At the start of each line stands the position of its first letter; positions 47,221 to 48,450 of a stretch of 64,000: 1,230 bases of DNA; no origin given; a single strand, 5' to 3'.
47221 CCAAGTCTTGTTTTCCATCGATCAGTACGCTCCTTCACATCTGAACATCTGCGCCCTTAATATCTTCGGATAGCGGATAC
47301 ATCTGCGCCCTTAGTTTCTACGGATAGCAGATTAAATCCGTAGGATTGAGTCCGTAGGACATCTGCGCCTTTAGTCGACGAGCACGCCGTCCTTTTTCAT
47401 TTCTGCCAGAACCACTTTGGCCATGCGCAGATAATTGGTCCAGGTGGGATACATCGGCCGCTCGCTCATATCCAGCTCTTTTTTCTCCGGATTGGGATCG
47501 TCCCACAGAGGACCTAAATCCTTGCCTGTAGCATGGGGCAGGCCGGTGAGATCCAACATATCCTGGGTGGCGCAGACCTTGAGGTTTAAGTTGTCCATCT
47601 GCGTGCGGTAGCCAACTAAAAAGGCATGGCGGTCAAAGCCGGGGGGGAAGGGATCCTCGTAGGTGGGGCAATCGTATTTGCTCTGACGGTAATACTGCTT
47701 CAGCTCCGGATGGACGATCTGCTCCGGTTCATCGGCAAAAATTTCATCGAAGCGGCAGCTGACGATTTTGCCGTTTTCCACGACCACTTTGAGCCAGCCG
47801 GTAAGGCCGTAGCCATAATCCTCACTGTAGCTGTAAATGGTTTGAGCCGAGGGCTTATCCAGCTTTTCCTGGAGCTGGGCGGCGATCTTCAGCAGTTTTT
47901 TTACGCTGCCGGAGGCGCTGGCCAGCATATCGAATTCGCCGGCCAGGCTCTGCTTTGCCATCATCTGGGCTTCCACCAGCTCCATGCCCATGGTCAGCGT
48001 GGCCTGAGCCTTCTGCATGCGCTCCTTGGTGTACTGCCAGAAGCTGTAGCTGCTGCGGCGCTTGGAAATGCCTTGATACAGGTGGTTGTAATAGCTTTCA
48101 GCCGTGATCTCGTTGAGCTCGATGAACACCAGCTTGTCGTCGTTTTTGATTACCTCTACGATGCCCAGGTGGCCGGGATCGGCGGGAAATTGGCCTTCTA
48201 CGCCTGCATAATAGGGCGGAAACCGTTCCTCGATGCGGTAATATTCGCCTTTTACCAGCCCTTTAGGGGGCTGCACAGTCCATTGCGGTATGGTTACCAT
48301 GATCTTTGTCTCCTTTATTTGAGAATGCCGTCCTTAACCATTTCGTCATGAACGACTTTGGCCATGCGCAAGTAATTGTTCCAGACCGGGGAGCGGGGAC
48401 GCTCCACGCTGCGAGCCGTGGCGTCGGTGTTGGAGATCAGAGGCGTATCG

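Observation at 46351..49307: Triplicated protein family with a Ser-type flavinylation motif and a two-module architecture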

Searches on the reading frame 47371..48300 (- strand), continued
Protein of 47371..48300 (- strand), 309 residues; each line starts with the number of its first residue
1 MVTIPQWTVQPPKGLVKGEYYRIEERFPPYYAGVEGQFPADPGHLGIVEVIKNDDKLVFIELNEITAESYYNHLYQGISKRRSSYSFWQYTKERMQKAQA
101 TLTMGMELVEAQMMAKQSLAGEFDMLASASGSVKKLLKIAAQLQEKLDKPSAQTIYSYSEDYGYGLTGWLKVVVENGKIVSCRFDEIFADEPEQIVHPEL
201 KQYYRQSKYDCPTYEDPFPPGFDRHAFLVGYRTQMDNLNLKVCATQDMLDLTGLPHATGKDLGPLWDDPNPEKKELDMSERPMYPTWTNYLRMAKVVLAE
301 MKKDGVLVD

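Call 77: list_cluster_members(proteins=[P0139, P0124, P0125, P0127, P0132, P0137, P0142, P0146, P0150, P0251])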
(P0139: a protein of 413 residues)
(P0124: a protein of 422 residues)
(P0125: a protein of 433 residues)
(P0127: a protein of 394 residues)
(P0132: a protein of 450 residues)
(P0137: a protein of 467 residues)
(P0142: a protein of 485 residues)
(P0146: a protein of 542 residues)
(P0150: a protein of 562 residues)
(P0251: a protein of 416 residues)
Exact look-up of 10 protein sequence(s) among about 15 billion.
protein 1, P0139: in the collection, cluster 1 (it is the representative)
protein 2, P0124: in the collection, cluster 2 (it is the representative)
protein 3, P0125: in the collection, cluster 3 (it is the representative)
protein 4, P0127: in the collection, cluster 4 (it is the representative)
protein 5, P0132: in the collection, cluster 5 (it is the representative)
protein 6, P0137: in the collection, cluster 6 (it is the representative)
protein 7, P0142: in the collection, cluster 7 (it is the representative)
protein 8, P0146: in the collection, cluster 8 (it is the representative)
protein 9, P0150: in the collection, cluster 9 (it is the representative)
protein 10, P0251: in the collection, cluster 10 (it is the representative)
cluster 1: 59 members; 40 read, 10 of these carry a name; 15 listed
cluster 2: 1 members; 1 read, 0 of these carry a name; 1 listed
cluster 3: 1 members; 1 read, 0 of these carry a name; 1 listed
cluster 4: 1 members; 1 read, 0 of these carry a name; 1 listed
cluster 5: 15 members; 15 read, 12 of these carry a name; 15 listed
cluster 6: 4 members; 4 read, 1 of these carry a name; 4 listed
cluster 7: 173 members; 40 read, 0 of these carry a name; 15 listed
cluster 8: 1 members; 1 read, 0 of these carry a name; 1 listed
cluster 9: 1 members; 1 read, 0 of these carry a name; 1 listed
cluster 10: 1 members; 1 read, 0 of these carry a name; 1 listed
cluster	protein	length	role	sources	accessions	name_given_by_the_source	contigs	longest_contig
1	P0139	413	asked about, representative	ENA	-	-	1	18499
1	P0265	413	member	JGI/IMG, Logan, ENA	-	putative lipoprotein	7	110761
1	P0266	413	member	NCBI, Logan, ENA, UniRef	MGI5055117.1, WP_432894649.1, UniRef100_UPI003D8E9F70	hypothetical protein [Treponema socranskii] | hypothetical protein n=1 Tax=Treponema socranskii TaxID=53419 RepID=UPI003D8E9F70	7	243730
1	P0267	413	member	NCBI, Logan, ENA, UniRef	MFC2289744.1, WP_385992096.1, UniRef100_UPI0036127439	MAG: hypothetical protein ACFNKF_08975 [Treponema lecithinolyticum] | hypothetical protein n=1 Tax=Treponema lecithinolyticum TaxID=53418 RepID=UPI0036127439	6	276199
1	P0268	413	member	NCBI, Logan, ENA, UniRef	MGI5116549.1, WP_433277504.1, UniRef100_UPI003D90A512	hypothetical protein [Treponema sp. SP13] | hypothetical protein n=1 Tax=Treponema sp. SP13 TaxID=2789742 RepID=UPI003D90A512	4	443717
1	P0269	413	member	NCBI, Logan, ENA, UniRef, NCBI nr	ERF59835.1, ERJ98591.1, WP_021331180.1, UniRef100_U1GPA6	hypothetical protein HMPREF0860_0201 [Treponema socranskii subsp. socranskii VPI ... | Lipoprotein n=1 Tax=Treponema socranskii subsp. socranskii VPI DR56BR1116 = ATCC 35536 ... | hypothetical protein [Treponema socranskii]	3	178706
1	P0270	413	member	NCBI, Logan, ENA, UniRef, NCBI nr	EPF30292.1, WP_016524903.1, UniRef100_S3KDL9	hypothetical protein HMPREF9194_00607 [Treponema maltophilum ATCC 51939] | Uncharacterized protein n=1 Tax=Treponema maltophilum ATCC 51939 TaxID=1125699 ... | hypothetical protein [Treponema maltophilum]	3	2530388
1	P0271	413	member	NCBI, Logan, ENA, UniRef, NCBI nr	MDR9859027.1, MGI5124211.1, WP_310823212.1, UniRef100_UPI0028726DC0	hypothetical protein [Treponema socranskii] | hypothetical protein n=1 Tax=Treponema socranskii TaxID=53419 RepID=UPI0028726DC0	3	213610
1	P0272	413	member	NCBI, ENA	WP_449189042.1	hypothetical protein [Treponema lecithinolyticum]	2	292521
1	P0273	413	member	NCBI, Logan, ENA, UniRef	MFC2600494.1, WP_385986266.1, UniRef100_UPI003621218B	MAG: hypothetical protein ACFNX1_04945 [Treponema lecithinolyticum] | hypothetical protein n=1 Tax=Treponema lecithinolyticum TaxID=53418 RepID=UPI003621218B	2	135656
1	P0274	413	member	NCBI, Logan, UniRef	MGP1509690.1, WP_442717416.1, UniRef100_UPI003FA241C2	MAG: hypothetical protein ACTTIU_04030 [Treponema lecithinolyticum] | hypothetical protein n=1 Tax=Treponema lecithinolyticum TaxID=53418 RepID=UPI003FA241C2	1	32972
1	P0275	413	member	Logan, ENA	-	-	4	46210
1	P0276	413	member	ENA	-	-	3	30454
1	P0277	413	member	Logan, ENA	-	-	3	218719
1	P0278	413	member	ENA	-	-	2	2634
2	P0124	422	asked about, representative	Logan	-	-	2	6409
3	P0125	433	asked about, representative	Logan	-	-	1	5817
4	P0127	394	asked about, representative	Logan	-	-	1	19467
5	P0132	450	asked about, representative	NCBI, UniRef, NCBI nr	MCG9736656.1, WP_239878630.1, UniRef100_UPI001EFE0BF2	FMN-binding protein [Shewanella insulae] | FMN-binding protein n=1 Tax=Shewanella insulae TaxID=2681496 RepID=UPI001EFE0BF2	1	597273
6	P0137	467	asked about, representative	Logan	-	-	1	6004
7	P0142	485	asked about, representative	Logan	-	-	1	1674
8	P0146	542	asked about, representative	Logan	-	-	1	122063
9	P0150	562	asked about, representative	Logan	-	-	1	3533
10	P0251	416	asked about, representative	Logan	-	-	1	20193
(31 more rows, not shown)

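Call 82: search_protein_families(library=pfam, proteins=[L083:4841-6712:-, L083:7073-8110:+, L083:10719-11699:+, L083:11494-12645:+, L083:12647-13345:-, L083:13456-15153:-, L085:6989-7774:+, L085:8118-8783:+, L085:12215-13732:-, L083:4224-4844:-], max_evalue=0.0001)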
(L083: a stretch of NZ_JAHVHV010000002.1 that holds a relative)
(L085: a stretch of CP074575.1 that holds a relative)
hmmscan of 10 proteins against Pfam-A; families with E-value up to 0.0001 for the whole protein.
L083:4841-6712:- (623 aa): 3 families
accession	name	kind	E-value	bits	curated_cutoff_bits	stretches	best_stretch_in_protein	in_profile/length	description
PF12974.12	Phosphonate-bd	-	8.2e-25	88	27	1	61-305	1-232/242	ABC transporter, phosphonate, periplasmic substrate-binding protein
PF02518.31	HATPase_c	-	4.9e-24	85.4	26.4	1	512-620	1-110/111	Histidine kinase-, DNA gyrase B-, and HSP90-like ATPase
PF00512.31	HisKA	-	1.7e-08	34.8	26.9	1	402-461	3-57/66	His Kinase A (phospho-acceptor) domain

L083:7073-8110:+ (345 aa): 2 families
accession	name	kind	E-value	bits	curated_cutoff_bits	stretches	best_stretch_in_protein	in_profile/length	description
PF13609.12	Porin_4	-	2.5e-36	126.5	27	1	14-327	3-308/310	Gram-negative porin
PF00267.27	Porin_1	-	9.1e-08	32.3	23.7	1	58-345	27-337/337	Gram-negative porin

L083:10719-11699:+ (326 aa): 0 families

L083:11494-12645:+ (383 aa): 2 families
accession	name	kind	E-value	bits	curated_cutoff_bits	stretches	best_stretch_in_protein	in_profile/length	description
PF20143.4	NAD_kinase_C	-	3.8e-39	133.7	23.7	1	236-362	2-125/126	ATP-NAD kinase C-terminal domain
PF01513.26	NAD_kinase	-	6.5e-23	81.9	25.5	1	97-210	1-130/130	ATP-NAD kinase N-terminal domain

L083:12647-13345:- (232 aa): 3 families
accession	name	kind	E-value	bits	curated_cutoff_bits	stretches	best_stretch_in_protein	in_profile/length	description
PF00106.31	adh_short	-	6.5e-49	166.5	26.6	1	4-196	2-190/195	short chain dehydrogenase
PF13561.12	adh_short_C2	-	2.7e-43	148.7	27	1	9-203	1-191/236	Enoyl-(Acyl carrier protein) reductase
PF08659.16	KR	-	8.1e-08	32.8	22.6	1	3-168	1-162/180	KR domain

L083:13456-15153:- (565 aa): 0 families

L085:6989-7774:+ (261 aa): 2 families
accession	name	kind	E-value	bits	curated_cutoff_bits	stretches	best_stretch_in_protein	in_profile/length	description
PF12746.13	GNAT_acetyltran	-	2.3e-50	172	26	1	24-249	10-237/243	GNAT acetyltransferase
PF00583.31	Acetyltransf_1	-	2.1e-05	25.2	20.7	1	166-246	32-116/116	Acetyltransferase (GNAT) family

L085:8118-8783:+ (221 aa): 2 families
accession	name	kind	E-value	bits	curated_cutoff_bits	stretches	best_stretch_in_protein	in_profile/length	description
PF13238.12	AAA_18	-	1.7e-06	29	29.4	1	22-154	2-112/128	AAA domain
PF06414.18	Zeta_toxin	-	2.2e-06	27.7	22.3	1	3-136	2-144/199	Zeta toxin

L085:12215-13732:- (505 aa): 0 families

L083:4224-4844:- (206 aa): 2 families
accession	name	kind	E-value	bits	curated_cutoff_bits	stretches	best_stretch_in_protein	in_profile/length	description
PF00072.30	Response_reg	-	3.1e-27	95.4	30.2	1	4-113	1-110/111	Response regulator receiver domain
PF00196.25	GerE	-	7.3e-21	74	23.5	1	139-192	2-55/57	Bacterial regulatory proteins, luxR family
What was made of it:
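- Tried and rejected: These show a two-component system, a porin and ApbE, but no electron-transfer membrane protein (call 82).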

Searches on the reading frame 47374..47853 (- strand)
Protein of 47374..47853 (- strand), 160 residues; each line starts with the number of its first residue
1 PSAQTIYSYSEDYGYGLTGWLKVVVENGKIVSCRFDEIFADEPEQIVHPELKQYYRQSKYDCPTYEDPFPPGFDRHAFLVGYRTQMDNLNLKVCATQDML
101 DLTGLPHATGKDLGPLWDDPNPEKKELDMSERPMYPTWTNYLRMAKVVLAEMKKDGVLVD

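Call 69: predict_structure(alignment_id=A3)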
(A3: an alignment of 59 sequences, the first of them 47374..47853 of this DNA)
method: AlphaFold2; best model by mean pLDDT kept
length: 160 residues; sequences in the alignment: 59
mean_pLDDT: 88.4   pTM: 0.85
mean pLDDT of the five models: 88.4, 88.2, 87.4, 87.3, 87.3
residues with pLDDT >= 90: 100; 70-90: 38; 50-70: 22; < 50: 0
segments of 3 or more residues with pLDDT < 50: none
pLDDT, mean of each block of 10 residues (from residue 1): 89 93 97 97 92 94 80 68 95 98 94 72 67 88 98 92
secondary structure, 60 per line:
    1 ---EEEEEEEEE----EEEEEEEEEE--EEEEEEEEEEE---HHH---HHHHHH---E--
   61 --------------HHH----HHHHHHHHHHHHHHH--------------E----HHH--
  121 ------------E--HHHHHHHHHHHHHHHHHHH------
elements in order: E4-12 E17-26 E29-39 H49-54 H82-96 H136-154

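Call 71: fold_search(model_id=the predicted structure, library=pdb)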
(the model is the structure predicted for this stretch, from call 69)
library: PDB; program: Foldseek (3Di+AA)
matches with E <= 10: 458; with E <= 0.001: 0
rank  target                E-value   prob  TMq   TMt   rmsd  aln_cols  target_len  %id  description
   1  3o6u_C                9.0e-03  1.00  0.48  0.62   7.2       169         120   12  Crystal Structure of CPE2226 protein from Clostridium perfringens. Northeast Structural Genomics Consortium Target CpR (released 2010-08-11)
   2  3o6u_A                1.6e-02  1.00  0.51  0.64   6.6       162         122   11  Crystal Structure of CPE2226 protein from Clostridium perfringens. Northeast Structural Genomics Consortium Target CpR (released 2010-08-11)
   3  3o6u_D                4.8e-02  0.99  0.51  0.65   6.7       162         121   11  Crystal Structure of CPE2226 protein from Clostridium perfringens. Northeast Structural Genomics Consortium Target CpR (released 2010-08-11)
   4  2kzx_MODEL_1_A        3.8e-01  0.30  0.34  0.40   9.4       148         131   12  Solution NMR Structure of A3DHT5 from Clostridium thermocellum, Northeast Structural Genomics Consortium Targe (released 2010-08-25)
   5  8ok9_A                4.6e-01  0.60  0.22  0.09   7.5        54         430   11  Heterodimeric complex of Archaeoglobus fulgidus Argonaute protein Af1318 (AfAgo) with DNA and AfAgo-N protein containi (released 2024-01-24)
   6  5jsh_B                5.5e-01  0.57  0.17  0.06   4.5        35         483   28  The 3D structure of recombinant [NiFeSe] hydrogenase from Desulfovibrio Vulgaris Hildenborough in the oxidized state a (released 2017-03-22)
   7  2wpn_B                5.5e-01  0.54  0.16  0.06   3.5        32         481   31  Structure of the oxidised, as-isolated NiFeSe hydrogenase from D. vulgaris Hildenborough (released 2010-01-12)
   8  1ytu_A                5.8e-01  0.63  0.23  0.09   6.5        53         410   11  Structural basis for 5'-end-specific recognition of the guide RNA strand by the A. fulgidus PIWI protein (released 2005-04-05)
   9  6z8j_B                5.8e-01  0.60  0.18  0.06   3.6        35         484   28  Structure of [NiFeSe] hydrogenase from Desulfovibrio vulgaris hildenborough pressurized with Oxygen gas - structure wt (released 2020-09-09)
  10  6ruc_B                5.8e-01  0.57  0.17  0.06   4.6        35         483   28  THE 3D STRUCTURE OF [NIFESE] HYDROGENASE G491S VARIANT FROM DESULFOVIBRIO VULGARIS HILDENBOROUGH AT 1.20 ANGSTROM RESO (released 2019-09-04)
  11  9k2z_A                5.8e-01  0.13  0.23  0.14  14.8       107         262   15  Cryo-EM structure of the HfmIscB-omega RNA-target DNA complex (released 2026-02-04)
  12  6ru9_B                6.2e-01  0.54  0.17  0.06   4.0        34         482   29  THE 3D STRUCTURE OF [NIFESE] HYDROGENASE G491A VARIANT FROM DESULFOVIBRIO VULGARIS HILDENBOROUGH AT 1.36 ANGSTROM RESO (released 2019-09-04)
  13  6rtp_B                6.9e-01  0.51  0.17  0.06   3.9        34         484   29  THE 3D STRUCTURE OF [NIFESE] HYDROGENASE G50T VaRIANT FROM DESULFOVIBRIO VULGARIS HILDENBOROUGH AT 1.10 ANGSTROM RESOL (released 2019-09-04)
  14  6z8o_B                6.9e-01  0.44  0.16  0.06   3.5        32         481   31  Structure of [NiFeSe] hydrogenase G491A variant from Desulfovibrio vulgaris Hildenborough pressurized with Krypton gas (released 2020-09-09)
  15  3ze7_B                7.8e-01  0.44  0.16  0.06   3.5        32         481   31  3D structure of the Ni-Fe-Se hydrogenase from D. vulgaris Hildenborough in the reduced state at 1.95 Angstroms (released 2013-06-12)
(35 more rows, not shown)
